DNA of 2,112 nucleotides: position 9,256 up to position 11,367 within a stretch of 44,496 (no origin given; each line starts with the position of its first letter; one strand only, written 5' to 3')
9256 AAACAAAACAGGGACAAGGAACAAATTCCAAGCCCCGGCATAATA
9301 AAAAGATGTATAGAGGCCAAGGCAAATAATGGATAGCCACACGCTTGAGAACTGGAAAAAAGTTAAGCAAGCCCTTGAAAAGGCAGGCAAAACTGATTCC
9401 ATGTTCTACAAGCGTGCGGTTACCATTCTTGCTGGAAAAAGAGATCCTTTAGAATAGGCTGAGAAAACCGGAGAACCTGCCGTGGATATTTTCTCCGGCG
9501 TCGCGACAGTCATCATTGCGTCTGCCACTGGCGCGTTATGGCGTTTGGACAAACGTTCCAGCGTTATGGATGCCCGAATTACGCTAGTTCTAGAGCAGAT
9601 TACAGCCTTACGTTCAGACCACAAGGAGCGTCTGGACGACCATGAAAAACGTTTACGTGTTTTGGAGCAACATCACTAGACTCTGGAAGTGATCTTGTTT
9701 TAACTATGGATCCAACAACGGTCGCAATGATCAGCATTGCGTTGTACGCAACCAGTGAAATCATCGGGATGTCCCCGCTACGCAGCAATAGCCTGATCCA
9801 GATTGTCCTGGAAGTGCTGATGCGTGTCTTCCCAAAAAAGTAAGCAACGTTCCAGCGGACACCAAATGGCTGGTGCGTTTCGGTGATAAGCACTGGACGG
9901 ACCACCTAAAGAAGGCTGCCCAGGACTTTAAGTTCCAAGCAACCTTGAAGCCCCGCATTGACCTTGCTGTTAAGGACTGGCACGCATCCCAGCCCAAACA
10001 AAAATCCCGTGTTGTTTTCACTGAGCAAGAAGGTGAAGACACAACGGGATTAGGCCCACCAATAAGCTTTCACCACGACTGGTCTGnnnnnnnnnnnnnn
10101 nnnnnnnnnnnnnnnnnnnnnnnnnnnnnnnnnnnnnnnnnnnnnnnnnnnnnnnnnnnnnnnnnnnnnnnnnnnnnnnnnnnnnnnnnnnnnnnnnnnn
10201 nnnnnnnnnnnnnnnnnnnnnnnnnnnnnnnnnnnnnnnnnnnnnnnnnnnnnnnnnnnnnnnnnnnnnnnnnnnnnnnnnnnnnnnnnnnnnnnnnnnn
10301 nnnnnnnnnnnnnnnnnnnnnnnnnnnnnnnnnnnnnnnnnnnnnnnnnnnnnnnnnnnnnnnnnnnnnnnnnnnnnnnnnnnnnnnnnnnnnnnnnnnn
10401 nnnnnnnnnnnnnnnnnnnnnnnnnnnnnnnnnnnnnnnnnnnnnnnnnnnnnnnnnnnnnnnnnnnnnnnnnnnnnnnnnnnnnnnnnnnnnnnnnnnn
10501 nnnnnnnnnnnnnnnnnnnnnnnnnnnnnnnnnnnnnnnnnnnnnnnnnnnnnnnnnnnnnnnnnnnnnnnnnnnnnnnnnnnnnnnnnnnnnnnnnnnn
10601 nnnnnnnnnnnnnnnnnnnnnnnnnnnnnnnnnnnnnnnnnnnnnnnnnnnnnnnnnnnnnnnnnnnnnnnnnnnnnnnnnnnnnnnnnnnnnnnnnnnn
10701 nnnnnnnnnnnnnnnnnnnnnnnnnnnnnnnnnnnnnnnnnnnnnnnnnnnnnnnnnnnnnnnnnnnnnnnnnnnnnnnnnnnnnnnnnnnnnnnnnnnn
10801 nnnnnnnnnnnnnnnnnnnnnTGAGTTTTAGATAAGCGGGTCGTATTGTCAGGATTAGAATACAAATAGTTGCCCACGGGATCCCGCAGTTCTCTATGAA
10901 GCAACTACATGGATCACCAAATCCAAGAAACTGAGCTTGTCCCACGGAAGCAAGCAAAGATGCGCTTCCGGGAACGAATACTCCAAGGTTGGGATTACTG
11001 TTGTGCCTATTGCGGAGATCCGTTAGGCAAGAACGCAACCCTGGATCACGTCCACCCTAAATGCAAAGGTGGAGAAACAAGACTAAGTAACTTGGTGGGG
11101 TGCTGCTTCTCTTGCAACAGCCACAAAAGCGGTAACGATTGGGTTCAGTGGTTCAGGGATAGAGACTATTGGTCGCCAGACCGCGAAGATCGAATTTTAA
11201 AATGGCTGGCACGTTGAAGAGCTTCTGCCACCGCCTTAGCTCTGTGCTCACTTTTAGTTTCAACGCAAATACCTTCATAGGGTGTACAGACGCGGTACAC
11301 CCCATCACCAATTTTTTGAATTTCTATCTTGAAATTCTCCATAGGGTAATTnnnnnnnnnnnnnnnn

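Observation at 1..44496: Hyper-abundant, strand-polar octamer family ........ across the whole genome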

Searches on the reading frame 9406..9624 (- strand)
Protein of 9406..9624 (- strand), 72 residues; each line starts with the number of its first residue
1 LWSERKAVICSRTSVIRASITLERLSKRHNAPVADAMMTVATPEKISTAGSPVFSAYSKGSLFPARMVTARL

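Call 83: search_protein_families(library=phrogs, proteins=[window:9406-9624:-], max_evalue=0.01)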
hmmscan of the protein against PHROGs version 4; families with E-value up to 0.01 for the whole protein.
window:9406-9624:- (72 aa): 0 families

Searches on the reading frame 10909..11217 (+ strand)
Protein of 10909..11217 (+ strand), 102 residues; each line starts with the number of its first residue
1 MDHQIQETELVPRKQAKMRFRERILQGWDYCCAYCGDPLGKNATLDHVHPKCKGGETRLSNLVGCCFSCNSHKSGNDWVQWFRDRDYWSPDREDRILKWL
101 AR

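Call 83: search_protein_families(library=phrogs, proteins=[window:10909-11217:+], max_evalue=0.01)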
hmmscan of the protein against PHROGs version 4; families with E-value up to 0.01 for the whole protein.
window:10909-11217:+ (102 aa): 26 families (the best 25 are shown)
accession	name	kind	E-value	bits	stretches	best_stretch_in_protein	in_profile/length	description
phrog_2214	-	DNA, RNA and nucleotide metabolism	1.9e-24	87.6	1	2-101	166-264/429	HNH endonuclease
phrog_2118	-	DNA, RNA and nucleotide metabolism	1.4e-16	61.9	1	11-82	158-230/301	HNH endonuclease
phrog_16726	-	DNA, RNA and nucleotide metabolism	1.5e-14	55.4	1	14-74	78-141/308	HNH endonuclease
phrog_9545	-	DNA, RNA and nucleotide metabolism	2.9e-12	47.7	1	15-90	98-181/206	HNH endonuclease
phrog_1035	-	DNA, RNA and nucleotide metabolism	4.5e-12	47.4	1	24-76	154-213/271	endonuclease VII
phrog_5718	-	DNA, RNA and nucleotide metabolism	2.2e-11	44.4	1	6-82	105-182/394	HNH endonuclease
phrog_589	-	DNA, RNA and nucleotide metabolism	5.1e-10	40.4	1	16-76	78-141/179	HNH endonuclease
phrog_338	-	DNA, RNA and nucleotide metabolism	6.4e-10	39.9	1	14-78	191-264/340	HNH endonuclease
phrog_144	-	DNA, RNA and nucleotide metabolism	9.3e-10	39.4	1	14-81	69-140/175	HNH endonuclease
phrog_8660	-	DNA, RNA and nucleotide metabolism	9.8e-10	39.9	1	17-81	112-184/196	HNH endonuclease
phrog_7785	-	DNA, RNA and nucleotide metabolism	3.3e-09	37.9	1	20-75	61-113/147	HNH endonuclease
phrog_14314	-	DNA, RNA and nucleotide metabolism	8.1e-09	37.1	1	19-75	6-63/252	HNH endonuclease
phrog_1271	-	DNA, RNA and nucleotide metabolism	3.6e-08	34.2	1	17-81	254-323/361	HNH endonuclease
phrog_2914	-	DNA, RNA and nucleotide metabolism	6.4e-08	33.5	1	22-73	88-135/190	endonuclease VII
phrog_6050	-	DNA, RNA and nucleotide metabolism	1.1e-07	32.1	1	23-78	305-362/402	HNH endonuclease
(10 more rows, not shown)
